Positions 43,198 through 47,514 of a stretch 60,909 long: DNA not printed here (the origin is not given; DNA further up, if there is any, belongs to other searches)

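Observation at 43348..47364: GlnE carrying N-terminal tandem ACT domains (GlnD-like sensor fused to the glutamine synthetase adenylyltransferase)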

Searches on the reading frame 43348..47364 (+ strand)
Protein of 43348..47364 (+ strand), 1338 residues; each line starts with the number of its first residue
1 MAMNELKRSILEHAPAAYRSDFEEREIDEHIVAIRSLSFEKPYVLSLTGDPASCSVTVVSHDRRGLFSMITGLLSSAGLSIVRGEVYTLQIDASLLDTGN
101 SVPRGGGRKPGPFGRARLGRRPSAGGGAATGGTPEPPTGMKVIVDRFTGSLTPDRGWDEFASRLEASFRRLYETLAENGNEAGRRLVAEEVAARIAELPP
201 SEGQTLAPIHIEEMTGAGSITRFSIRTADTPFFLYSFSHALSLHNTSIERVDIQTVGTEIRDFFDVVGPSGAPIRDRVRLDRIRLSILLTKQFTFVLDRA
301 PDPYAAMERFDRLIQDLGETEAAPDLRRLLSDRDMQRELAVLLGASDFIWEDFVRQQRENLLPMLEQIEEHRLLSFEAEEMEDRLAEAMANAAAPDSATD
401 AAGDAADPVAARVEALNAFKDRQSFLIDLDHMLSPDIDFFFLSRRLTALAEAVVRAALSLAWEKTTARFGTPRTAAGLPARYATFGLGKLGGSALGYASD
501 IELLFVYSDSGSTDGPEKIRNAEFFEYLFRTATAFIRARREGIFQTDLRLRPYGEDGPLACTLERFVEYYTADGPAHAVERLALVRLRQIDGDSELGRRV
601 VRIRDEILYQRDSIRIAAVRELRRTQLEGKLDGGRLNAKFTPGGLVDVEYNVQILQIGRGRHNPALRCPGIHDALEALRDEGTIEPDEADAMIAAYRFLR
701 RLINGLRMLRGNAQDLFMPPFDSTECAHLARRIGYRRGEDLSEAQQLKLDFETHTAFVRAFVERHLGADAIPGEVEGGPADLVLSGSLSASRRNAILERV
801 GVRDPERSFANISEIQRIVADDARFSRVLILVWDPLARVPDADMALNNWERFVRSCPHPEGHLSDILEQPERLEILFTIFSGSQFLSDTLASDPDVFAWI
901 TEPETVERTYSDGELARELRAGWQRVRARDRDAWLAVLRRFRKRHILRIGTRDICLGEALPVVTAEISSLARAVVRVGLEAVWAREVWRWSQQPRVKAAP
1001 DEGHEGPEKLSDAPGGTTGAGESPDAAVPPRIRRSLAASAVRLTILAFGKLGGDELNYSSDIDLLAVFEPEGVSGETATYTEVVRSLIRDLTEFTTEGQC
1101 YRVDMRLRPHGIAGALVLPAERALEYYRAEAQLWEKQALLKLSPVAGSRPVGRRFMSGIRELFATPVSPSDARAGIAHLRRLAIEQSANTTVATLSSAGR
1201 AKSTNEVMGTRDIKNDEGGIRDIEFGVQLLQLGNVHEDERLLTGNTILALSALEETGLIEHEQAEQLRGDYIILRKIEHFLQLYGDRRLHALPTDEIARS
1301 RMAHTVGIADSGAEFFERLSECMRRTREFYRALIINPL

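Call 3: search_protein_families(library=pfam, proteins=[window:43348-47364:+], max_evalue=1)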
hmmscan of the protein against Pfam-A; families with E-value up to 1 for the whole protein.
window:43348-47364:+ (1338 aa): 4 families
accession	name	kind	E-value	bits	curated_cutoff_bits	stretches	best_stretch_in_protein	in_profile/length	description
PF03710.21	GlnE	-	3.7e-82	275.9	24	3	339-599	4-248/252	Glutamate-ammonia ligase adenylyltransferase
PF08335.16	GlnD_UR_UTase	-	1.6e-38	132.4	21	2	1205-1333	20-140/141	GlnD PII-uridylyltransferase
PF01842.31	ACT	-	0.00062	19.9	27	1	56-88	3-35/66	ACT domain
PF10335.14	DUF294_C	-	0.2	11.9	22.5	0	675-702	68-95/145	Putative nucleotidyltransferase substrate binding domain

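Call 4: search_protein_families(library=ncbifam, proteins=[window:43348-47364:+], max_evalue=0.1)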
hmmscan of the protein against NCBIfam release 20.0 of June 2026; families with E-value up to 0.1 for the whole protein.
window:43348-47364:+ (1338 aa): 9 families
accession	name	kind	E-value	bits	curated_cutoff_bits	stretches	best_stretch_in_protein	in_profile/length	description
NF010707.0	PRK14109.1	equivalog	2.2e-126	423.3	625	2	292-987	46-714/1010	bifunctional [glutamine synthetase] adenylyltransferase/[glutamine synthetase]-adenylyl-L-tyrosine phosphorylase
NF008292.0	PRK11072.1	equivalog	2.2e-120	403.3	487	2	331-997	25-677/946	bifunctional [glutamate--ammonia ligase]-adenylyl-L-tyrosine phosphorylase/[glutamate--ammonia-ligase] adenylyltransferase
NF010706.0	PRK14108.1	equivalog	2.4e-96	323.4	724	3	1042-1333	186-467/986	bifunctional [glutamine synthetase] adenylyltransferase/[glutamine synthetase]-adenylyl-L-tyrosine phosphorylase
NF003467.0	PRK05092.1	equivalog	1.9e-13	49.1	959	2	9-97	694-784/940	[protein-PII] uridylyltransferase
TIGR01693.1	UTase_glnD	equivalog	2.7e-09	35.8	519.4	1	11-90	624-705/850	[protein-PII] uridylyltransferase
NF002895.0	PRK03381.1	equivalog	9.9e-08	30.5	631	1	183-277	669-766/782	[protein-PII] uridylyltransferase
NF002837.0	PRK03059.1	equivalog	5.4e-06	24.8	1010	0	218-281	785-848/857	[protein-PII] uridylyltransferase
NF001366.0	PRK00275.1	equivalog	0.011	13.7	1299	0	637-739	210-297/895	[protein-PII] uridylyltransferase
NF001265.0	PRK00227.1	equivalog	0.027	12.6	799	1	1154-1242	104-185/693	[protein-PII] uridylyltransferase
